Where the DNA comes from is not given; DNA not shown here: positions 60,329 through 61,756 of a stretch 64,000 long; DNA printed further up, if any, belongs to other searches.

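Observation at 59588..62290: Expanded flagellar placement/brake module: flhF - flhG - flhG-like ATPase with novel N-domain - PilZ protein, inserted before cheB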

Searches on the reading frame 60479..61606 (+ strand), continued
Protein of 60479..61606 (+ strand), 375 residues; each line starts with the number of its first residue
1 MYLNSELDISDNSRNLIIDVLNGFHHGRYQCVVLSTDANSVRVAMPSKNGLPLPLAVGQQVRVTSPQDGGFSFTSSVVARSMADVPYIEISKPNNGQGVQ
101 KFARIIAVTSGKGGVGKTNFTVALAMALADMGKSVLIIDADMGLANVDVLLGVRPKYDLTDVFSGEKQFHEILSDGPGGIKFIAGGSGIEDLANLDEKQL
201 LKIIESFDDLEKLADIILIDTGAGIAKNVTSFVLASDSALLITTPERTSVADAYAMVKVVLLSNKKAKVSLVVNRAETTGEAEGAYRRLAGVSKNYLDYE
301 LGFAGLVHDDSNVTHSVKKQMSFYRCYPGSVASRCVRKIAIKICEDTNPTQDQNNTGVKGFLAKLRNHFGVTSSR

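Call 20: find_encoding_contigs(protein=P0003, flank=8000, max_places=2)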
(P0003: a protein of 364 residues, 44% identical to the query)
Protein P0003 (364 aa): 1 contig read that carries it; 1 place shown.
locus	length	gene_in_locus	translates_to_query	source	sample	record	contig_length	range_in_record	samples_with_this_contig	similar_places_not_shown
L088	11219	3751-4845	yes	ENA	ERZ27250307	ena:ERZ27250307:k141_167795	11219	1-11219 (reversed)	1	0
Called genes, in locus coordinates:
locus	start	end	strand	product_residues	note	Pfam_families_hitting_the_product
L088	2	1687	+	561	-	?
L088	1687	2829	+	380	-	PF25199:nSTAND_NTPase5 (weak), PF06414:Zeta_toxin (faint), PF00448:SRP54, PF01656:CbiA, PF13173:AAA_14 (weak)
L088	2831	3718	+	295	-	PF00142:Fer4_NifH (weak), PF06564:CBP_BcsQ (weak), PF10609:ParA, PF13614:AAA_31, PF01656:CbiA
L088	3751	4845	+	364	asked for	PF12945:PilZNR, PF00142:Fer4_NifH (weak), PF01656:CbiA, PF02374:ArsA_ATPase (weak), PF06564:CBP_BcsQ (weak), PF09140:MipZ (faint), PF10609:ParA, PF13614:AAA_31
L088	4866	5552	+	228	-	PF12945:PilZNR, PF07238:PilZ (weak)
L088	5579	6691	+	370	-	PF00072:Response_reg, PF01339:CheB_methylest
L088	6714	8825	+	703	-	PF01627:Hpt, PF07194:P2, PF02895:H-kinase_dim, PF02518:HATPase_c, PF01584:CheW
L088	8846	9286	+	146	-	PF01584:CheW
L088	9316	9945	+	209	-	PF13690:CheX (faint), PF04509:CheC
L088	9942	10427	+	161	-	PF03975:CheD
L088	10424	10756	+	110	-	-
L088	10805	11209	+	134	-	PF04542:Sigma70_r2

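Call 21: find_encoding_contigs(protein=P0010, flank=8000, max_places=2)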
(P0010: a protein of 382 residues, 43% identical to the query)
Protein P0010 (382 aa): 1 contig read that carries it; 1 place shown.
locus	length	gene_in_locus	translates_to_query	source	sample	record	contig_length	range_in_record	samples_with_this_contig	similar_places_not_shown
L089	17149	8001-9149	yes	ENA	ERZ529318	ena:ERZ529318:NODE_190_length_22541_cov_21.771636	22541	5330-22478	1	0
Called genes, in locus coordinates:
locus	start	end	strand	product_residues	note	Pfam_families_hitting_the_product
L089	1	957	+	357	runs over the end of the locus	PF13690:CheX (faint), PF04509:CheC, PF02154:FliM (faint), PF04509:CheC, PF28396:SepQ_C (weak), PF01052:FliMN_C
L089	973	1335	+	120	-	PF00072:Response_reg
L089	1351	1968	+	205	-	PF04347:FliO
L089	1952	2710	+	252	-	PF00813:FliP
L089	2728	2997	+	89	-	PF01313:Bac_export_3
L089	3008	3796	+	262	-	PF01311:Bac_export_1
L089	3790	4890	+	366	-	PF01312:Bac_export_2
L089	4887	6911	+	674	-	PF00771:FHIPEP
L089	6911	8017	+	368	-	PF00448:SRP54, PF01926:MMR_HSR1 (faint)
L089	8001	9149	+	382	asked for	PF12945:PilZNR, PF00142:Fer4_NifH (weak), PF01656:CbiA, PF02374:ArsA_ATPase (faint), PF06564:CBP_BcsQ (weak), PF10609:ParA, PF13614:AAA_31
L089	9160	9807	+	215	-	PF12945:PilZNR, PF07238:PilZ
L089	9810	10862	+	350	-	PF00072:Response_reg, PF01339:CheB_methylest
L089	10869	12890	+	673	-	PF01627:Hpt, PF07194:P2, PF02895:H-kinase_dim, PF02518:HATPase_c, PF01584:CheW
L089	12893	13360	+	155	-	PF01584:CheW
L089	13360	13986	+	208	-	PF04509:CheC, PF13690:CheX (weak), PF04509:CheC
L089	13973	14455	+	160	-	PF03975:CheD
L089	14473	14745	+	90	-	-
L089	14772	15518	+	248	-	PF04542:Sigma70_r2, PF04539:Sigma70_r3 (weak), PF08281:Sigma70_r4_2, PF04545:Sigma70_r4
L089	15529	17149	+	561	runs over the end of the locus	?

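Call 22: find_encoding_contigs(protein=P0034, flank=8000, max_places=2)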
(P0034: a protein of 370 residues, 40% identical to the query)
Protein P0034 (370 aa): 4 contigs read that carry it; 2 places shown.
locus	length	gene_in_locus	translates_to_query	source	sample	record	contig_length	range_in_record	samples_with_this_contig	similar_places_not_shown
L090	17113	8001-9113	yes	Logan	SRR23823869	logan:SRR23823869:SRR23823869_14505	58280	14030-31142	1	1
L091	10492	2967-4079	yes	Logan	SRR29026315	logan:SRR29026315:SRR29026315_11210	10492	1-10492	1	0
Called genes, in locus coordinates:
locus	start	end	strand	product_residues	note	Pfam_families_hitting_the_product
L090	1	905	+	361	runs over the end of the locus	PF13690:CheX (faint), PF04509:CheC, PF28396:SepQ_C (weak), PF01052:FliMN_C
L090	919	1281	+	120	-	PF00072:Response_reg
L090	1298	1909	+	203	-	PF04347:FliO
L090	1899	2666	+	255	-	PF00813:FliP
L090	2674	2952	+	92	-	PF01313:Bac_export_3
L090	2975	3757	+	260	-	PF01311:Bac_export_1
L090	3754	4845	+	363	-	PF01312:Bac_export_2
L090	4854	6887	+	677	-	PF00771:FHIPEP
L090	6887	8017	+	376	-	PF00448:SRP54, PF01926:MMR_HSR1 (weak)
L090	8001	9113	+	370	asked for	PF12945:PilZNR, PF00142:Fer4_NifH, PF01656:CbiA, PF10609:ParA, PF13614:AAA_31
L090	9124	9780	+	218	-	PF12945:PilZNR, PF07238:PilZ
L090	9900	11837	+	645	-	PF01627:Hpt, PF07194:P2, PF02895:H-kinase_dim, PF02518:HATPase_c, PF01584:CheW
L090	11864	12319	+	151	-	PF01584:CheW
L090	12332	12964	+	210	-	PF13690:CheX (faint), PF04509:CheC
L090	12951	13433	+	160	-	PF03975:CheD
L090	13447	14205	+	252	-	PF04542:Sigma70_r2, PF04539:Sigma70_r3, PF08281:Sigma70_r4_2, PF04545:Sigma70_r4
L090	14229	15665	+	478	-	PF20250:FapA_N, PF03961:FapA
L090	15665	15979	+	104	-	-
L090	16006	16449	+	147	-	PF19610:DUF6115 (weak), PF10975:DUF2802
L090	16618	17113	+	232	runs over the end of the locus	PF00318:Ribosomal_S2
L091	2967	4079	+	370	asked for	PF12945:PilZNR, PF00142:Fer4_NifH, PF01656:CbiA, PF10609:ParA, PF13614:AAA_31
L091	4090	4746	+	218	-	PF12945:PilZNR, PF07238:PilZ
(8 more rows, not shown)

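Call 33: search_solved_structures(query=A1, max_evalue=0.001, show_alignments=1)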
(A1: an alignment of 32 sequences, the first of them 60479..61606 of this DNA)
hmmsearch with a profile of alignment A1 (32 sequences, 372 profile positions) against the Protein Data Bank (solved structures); distinct sequences matched with E-value up to 0.001: 83 (the best 60 are shown).
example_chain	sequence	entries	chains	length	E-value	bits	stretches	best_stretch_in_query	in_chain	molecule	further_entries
5j1j_A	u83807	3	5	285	1.4e-85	290.5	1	103-366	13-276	Site-determining protein | Transcriptional antiactivator FleN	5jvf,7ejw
8pb9_A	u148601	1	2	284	4e-84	285.7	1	103-366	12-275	Antiactivator FleN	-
8p53_A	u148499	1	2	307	4.1e-84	285.6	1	102-366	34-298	Antiactivator FleN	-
4rz2_A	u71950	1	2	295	8.4e-76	258.3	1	96-370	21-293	Site-determining protein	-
4rz3_A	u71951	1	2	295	2.2e-74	253.6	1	96-370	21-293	Site-determining protein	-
1hyq_A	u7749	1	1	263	2.4e-46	161.4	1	105-370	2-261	CELL DIVISION INHIBITOR (MIND-1)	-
4v03_A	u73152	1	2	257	5.4e-36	127.3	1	105-350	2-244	SITE-DETERMINING PROTEIN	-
4v02_A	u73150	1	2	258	1.3e-34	122.7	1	105-351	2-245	SITE-DETERMINING PROTEIN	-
1ion_A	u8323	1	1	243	1.5e-32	115.9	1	104-345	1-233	PROBABLE CELL DIVISION INHIBITOR MIND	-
1g3q_A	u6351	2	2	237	8.4e-32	113.5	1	105-345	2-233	CELL DIVISION INHIBITOR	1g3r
3q9l_A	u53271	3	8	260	4.3e-28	101.3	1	105-350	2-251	Septum site-determining protein minD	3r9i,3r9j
6riq_C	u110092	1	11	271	6.4e-28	100.7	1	105-365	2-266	Site-determining protein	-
3k9g_A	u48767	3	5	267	1.2e-15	60.4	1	100-300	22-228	PF-32 protein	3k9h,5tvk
6z0p_A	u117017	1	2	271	4e-15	58.6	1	97-223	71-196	BceF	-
6iub_A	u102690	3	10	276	5.3e-14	54.9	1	99-254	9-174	SpoOJ regulator (Soj)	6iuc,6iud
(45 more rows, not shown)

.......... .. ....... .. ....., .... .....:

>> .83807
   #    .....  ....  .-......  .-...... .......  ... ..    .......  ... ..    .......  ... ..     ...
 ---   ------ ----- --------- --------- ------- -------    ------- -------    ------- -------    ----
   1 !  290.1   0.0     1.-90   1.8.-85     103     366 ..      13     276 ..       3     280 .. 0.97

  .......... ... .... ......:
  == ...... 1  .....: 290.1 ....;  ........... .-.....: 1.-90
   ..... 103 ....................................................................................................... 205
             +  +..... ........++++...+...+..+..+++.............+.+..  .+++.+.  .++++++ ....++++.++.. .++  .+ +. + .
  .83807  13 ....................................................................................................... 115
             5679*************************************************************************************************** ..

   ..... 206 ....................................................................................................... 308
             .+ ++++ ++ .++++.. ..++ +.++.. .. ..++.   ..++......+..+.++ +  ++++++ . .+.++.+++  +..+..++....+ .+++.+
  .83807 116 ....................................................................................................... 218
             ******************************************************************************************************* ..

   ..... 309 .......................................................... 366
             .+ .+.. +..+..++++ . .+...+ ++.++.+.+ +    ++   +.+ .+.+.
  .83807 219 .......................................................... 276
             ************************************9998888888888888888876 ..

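Call 37: predict_structure(alignment_id=A1)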
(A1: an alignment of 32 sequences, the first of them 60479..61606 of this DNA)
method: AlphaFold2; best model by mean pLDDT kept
length: 375 residues; sequences in the alignment: 32
mean_pLDDT: 85.7   pTM: 0.72
mean pLDDT of the five models: 85.7, 85.1, 84.2, 83.2, 82.3
residues with pLDDT >= 90: 218; 70-90: 108; 50-70: 27; < 50: 22
segments of 3 or more residues with pLDDT < 50: 1-10, 95-99, 372-375
pLDDT, mean of each block of 10 residues (from residue 1): 42 79 91 88 94 90 79 88 93 56 89 89 96 91 77 91 87 91 81 73 78 91 84 91 96 96 93 97 98 97 97 94 94 97 75 69 80 44
secondary structure, 60 per line:
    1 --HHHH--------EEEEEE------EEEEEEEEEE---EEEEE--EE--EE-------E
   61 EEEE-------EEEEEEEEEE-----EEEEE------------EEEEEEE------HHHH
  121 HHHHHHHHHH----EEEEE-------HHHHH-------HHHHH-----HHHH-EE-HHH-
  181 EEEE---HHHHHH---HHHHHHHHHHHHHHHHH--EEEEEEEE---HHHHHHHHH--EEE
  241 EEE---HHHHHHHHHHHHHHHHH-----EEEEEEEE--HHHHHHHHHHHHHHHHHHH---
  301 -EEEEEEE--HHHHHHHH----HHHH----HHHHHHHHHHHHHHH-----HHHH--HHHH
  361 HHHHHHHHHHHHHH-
elements in order: H3-6 E15-20 E27-36 E40-44 E60-64 E72-81 E87-91 E104-110 H117-130 E135-139 H147-151 H159-163 H169-172 E181-184 H188-193 H197-213 E216-223 H227-235 E238-243 H247-263 E269-276 H279-297 E302-308 H311-318 H323-326 H331-345 H351-354 H357-374

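Call 38: search_protein_representatives(alignment_id=A1)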
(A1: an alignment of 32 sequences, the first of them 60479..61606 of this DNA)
Query: 32 sequences, 372 profile positions. Proteins with E-value up to 0.001 (for the whole library): 77242; up to 1e-10: 16213; up to 1e-30: 4781. The best 150 are listed.
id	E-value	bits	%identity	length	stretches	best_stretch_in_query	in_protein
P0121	4.5e-149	512.6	-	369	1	3-371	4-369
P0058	2.5e-146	503.6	-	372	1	1-370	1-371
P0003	8.6e-144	495.3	-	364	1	10-370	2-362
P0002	2.5e-142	490.5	-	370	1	9-371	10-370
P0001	5.3e-138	476.2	-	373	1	7-370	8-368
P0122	1.6e-137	474.6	-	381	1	4-371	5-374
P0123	2.5e-136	470.7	-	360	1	5-370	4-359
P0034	6.5e-135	466.0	-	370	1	2-370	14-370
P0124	2.5e-134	464.1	-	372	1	5-368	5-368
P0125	3.3e-134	463.7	-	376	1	7-370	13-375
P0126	7.6e-131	452.6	-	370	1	5-371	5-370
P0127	1.4e-129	448.5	-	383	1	3-370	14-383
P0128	1.3e-127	442.0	-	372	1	7-369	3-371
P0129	2.8e-125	434.3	-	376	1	8-369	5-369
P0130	2.1e-124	431.4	-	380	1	9-371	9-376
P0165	9.9e-102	356.8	-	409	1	101-366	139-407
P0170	1.5e-100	353.0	-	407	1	80-371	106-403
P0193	7.1e-97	340.9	-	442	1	83-367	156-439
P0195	1.0e-96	340.4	-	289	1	101-370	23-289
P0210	2.7e-95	335.7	-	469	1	94-366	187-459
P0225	8.8e-94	330.7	-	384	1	101-365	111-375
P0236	2.1e-93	329.4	-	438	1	103-366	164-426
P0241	8.2e-93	327.5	-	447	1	96-366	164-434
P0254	2.1e-92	326.1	-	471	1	95-371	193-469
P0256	4.0e-92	325.2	-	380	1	104-370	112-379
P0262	1.4e-91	323.5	-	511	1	94-366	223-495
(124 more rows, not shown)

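Call 44: find_encoding_contigs(protein=P0195, flank=6000, max_places=3)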
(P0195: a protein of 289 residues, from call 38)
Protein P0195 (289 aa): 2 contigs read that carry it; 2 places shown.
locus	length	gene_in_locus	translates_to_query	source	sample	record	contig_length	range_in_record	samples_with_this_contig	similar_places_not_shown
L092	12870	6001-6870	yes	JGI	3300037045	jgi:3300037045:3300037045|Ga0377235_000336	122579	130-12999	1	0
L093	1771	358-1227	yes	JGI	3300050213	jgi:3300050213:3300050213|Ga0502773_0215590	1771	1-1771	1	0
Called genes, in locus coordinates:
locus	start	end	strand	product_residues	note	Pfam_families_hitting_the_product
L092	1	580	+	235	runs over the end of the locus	?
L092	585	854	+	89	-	PF01313:Bac_export_3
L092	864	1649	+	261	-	PF01311:Bac_export_1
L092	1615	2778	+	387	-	PF01312:Bac_export_2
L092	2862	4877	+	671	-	PF00771:FHIPEP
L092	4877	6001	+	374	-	PF00004:AAA (faint), PF00448:SRP54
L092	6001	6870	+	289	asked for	PF00142:Fer4_NifH (faint), PF02374:ArsA_ATPase (weak), PF06564:CBP_BcsQ (faint), PF09140:MipZ (faint), PF10609:ParA, PF13614:AAA_31, PF01656:CbiA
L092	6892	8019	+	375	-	PF12945:PilZNR, PF00142:Fer4_NifH (weak), PF01656:CbiA, PF02374:ArsA_ATPase (weak), PF06564:CBP_BcsQ (faint), PF10609:ParA, PF13614:AAA_31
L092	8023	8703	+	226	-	PF12945:PilZNR, PF07238:PilZ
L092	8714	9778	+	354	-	PF00072:Response_reg, PF01339:CheB_methylest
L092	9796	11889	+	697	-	PF01627:Hpt, PF07194:P2, PF02895:H-kinase_dim, PF02518:HATPase_c, PF01584:CheW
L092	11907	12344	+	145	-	PF01584:CheW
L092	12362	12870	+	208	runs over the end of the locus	PF13690:CheX (faint), PF04509:CheC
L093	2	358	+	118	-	?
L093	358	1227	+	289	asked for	PF00142:Fer4_NifH (faint), PF02374:ArsA_ATPase (weak), PF06564:CBP_BcsQ (faint), PF09140:MipZ (faint), PF10609:ParA, PF13614:AAA_31, PF01656:CbiA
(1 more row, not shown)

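Call 52: fold_search(model_id=the predicted structure, library=pdb)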
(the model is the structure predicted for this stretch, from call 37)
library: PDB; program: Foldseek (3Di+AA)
matches with E <= 10: 1783; with E <= 0.001: 438
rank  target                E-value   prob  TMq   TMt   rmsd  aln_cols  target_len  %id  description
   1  4rz2_B                7.7e-26  1.00  0.64  0.92   2.3       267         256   32  Crystal structure of the MinD-like ATPase FlhG (released 2015-03-04)
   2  4rz2_A                1.8e-25  1.00  0.64  0.91   2.5       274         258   32  Crystal structure of the MinD-like ATPase FlhG (released 2015-03-04)
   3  5j1j_B                2.8e-25  1.00  0.59  0.87   2.8       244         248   40  Structure of FleN-AMPPNP complex (released 2017-03-29)
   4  5j1j_A                5.9e-25  1.00  0.60  0.82   2.7       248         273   39  Structure of FleN-AMPPNP complex (released 2017-03-29)
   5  7ejw_B                1.0e-24  1.00  0.60  0.83   2.7       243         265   39  Crystal structure of FleN in complex with FleQ AAA+ doamain (released 2021-12-22)
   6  7ejw_A                5.3e-24  1.00  0.62  0.84   6.2       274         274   37  Crystal structure of FleN in complex with FleQ AAA+ doamain (released 2021-12-22)
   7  8p53_A                1.1e-23  1.00  0.60  0.82   2.8       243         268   39  Cryo-EM structure of the c-di-GMP-free FleQ-FleN master regulator complex of P. aeruginosa (released 2023-12-13)
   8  4rz3_A                1.8e-23  1.00  0.58  0.88   3.1       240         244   33  Crystal structure of the MinD-like ATPase FlhG (released 2015-03-04)
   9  8pb9_A                2.4e-23  1.00  0.63  0.87   3.4       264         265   37  Cryo-EM structure of the c-di-GMP-bound FleQ-FleN master regulator complex from Pseudomonas aeruginosa (released 2023-12-13)
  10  5jvf                  3.1e-22  1.00  0.60  0.83   4.0       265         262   35  Crystal Structure of Apo-FleN (released 2017-03-29)
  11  1hyq                  3.5e-19  1.00  0.57  0.89   2.4       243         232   31  MIND BACTERIAL CELL DIVISION REGULATOR FROM A. FULGIDUS (released 2001-03-14)
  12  1g3q                  2.4e-16  1.00  0.51  0.79   5.1       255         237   27  CRYSTAL STRUCTURE ANALYSIS OF PYROCOCCUS FURIOSUS CELL DIVISION ATPASE MIND (released 2001-04-21)
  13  4v02_B                4.0e-16  1.00  0.52  0.79   3.8       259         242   28  MinC:MinD cell division protein complex, Aquifex aeolicus (released 2015-01-14)
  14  4v02_A                4.8e-16  1.00  0.52  0.77   3.9       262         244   27  MinC:MinD cell division protein complex, Aquifex aeolicus (released 2015-01-14)
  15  4v03_A                2.7e-15  1.00  0.53  0.82   3.7       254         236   28  MinD cell division protein, Aquifex aeolicus (released 2015-01-14)
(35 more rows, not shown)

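Call 56: search_protein_families(library=pfam, proteins=[L002:3418-3954:+, L088:4866-5552:+, L002:130-1284:+, L088:10424-10756:+, L089:9160-9807:+], max_evalue=0.01)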
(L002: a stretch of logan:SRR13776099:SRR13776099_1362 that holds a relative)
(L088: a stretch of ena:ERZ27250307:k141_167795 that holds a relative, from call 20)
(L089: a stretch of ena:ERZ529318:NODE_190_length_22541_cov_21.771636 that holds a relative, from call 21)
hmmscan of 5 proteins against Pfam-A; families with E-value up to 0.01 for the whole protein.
L002:3418-3954:+ (178 aa): 0 families

L088:4866-5552:+ (228 aa): 2 families
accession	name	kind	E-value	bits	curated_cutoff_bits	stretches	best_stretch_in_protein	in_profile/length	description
PF12945.12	PilZNR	-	1.4e-18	67.3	23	1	5-88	1-85/85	Flagellar protein YcgR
PF07238.19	PilZ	-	5.5e-08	33.5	22.5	1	95-214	1-101/102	PilZ domain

L002:130-1284:+ (384 aa): 1 family
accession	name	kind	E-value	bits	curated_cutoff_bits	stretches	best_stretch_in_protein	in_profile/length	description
PF01052.25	FliMN_C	-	1.9e-14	53.7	23.8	1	312-382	2-72/73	Type III flagellar switch regulator (C-ring) FliN C-term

L088:10424-10756:+ (110 aa): 1 family
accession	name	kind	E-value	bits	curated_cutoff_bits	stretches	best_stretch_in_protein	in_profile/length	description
PF13160.11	DUF3995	-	0.0086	17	34.3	0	12-68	40-97/124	Protein of unknown function (DUF3995)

L089:9160-9807:+ (215 aa): 2 families
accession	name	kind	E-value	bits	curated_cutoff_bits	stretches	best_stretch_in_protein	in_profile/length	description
PF07238.19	PilZ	-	6.6e-19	68.6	22.5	1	98-204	1-102/102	PilZ domain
PF12945.12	PilZNR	-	1.5e-15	57.5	23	1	8-88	2-82/85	Flagellar protein YcgR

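Call 62: find_encoding_contigs(protein=P0004, flank=5000, max_places=2)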
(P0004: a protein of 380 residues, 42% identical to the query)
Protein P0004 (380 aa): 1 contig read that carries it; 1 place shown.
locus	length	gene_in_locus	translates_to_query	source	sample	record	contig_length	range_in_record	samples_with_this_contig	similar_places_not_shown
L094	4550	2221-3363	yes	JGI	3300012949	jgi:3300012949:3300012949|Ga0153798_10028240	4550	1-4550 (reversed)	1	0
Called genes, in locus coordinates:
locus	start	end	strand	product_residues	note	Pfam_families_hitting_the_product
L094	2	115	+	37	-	?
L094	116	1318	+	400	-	PF25199:nSTAND_NTPase5 (faint), PF00448:SRP54, PF13401:AAA_22 (weak)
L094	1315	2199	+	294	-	PF10609:ParA, PF00142:Fer4_NifH (weak), PF01656:CbiA, PF02374:ArsA_ATPase (faint), PF06564:CBP_BcsQ (weak), PF13614:AAA_31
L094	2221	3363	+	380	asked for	PF12945:PilZNR, PF01656:CbiA, PF02374:ArsA_ATPase (weak), PF06564:CBP_BcsQ (faint), PF10609:ParA, PF13614:AAA_31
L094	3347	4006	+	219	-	PF12945:PilZNR, PF07238:PilZ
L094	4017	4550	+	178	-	?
